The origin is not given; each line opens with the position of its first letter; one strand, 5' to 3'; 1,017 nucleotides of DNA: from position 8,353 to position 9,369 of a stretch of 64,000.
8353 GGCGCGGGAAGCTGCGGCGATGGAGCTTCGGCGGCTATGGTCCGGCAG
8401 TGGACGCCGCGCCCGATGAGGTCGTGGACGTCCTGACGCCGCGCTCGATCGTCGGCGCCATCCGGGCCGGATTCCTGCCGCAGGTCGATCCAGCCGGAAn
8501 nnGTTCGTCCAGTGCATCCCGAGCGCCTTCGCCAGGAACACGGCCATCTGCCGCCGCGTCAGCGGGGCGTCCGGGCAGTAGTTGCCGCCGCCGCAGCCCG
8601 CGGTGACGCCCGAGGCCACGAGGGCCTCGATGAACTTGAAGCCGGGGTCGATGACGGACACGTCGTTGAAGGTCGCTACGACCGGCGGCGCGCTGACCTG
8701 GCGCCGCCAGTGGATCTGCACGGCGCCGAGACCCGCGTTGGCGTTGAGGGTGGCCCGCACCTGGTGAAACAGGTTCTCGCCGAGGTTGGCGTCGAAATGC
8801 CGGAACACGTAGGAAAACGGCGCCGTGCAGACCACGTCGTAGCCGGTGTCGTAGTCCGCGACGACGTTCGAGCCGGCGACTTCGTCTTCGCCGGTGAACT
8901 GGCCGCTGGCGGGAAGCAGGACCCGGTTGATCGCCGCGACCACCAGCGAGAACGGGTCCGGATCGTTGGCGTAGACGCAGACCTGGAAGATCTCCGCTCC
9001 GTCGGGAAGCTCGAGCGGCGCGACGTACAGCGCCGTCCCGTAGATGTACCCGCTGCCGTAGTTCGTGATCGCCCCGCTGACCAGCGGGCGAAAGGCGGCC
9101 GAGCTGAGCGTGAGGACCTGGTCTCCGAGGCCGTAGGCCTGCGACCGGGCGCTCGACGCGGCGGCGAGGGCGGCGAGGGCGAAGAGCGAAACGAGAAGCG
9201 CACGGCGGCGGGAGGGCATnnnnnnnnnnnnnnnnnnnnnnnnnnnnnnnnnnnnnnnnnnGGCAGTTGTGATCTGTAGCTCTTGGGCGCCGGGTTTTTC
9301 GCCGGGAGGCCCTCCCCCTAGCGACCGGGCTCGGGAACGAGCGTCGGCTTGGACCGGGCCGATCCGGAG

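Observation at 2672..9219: Two paralogous secreted proteins sharing an SLH-like, Cys-containing C-terminal module but different unknown N-terminal domains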

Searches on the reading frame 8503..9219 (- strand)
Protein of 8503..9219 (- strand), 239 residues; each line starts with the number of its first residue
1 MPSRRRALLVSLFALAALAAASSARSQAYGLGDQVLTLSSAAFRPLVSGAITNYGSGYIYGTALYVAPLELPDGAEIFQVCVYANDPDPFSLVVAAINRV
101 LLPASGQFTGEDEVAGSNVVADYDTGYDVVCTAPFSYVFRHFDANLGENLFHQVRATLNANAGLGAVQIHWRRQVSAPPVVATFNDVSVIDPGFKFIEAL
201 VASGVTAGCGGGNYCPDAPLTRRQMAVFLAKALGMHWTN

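Call 4: search_protein_families(library=pfam, proteins=[window:8503-9219:-], max_evalue=10)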
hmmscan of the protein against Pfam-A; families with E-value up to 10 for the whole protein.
window:8503-9219:- (239 aa): 2 families
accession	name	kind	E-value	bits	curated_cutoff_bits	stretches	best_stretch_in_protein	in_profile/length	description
PF00395.25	SLH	-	2.5e-07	31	20.8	1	183-226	1-44/44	S-layer homology domain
PF21514.3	FimA-like_C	-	0.018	15.2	27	1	114-231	68-186/189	FimA-like major fimbrial subunit protein, C-terminal domain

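Call 5: search_protein_families(library=ncbifam, proteins=[window:8503-9219:-], max_evalue=10)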
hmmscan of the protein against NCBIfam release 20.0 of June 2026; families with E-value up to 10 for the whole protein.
window:8503-9219:- (239 aa): 1 family
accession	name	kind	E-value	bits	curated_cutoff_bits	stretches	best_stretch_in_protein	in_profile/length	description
NF033190.2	inl_like_NEAT_1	exception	0.037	12.3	1275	1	196-232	654-690/754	NEAT domain-containing leucine-rich repeat protein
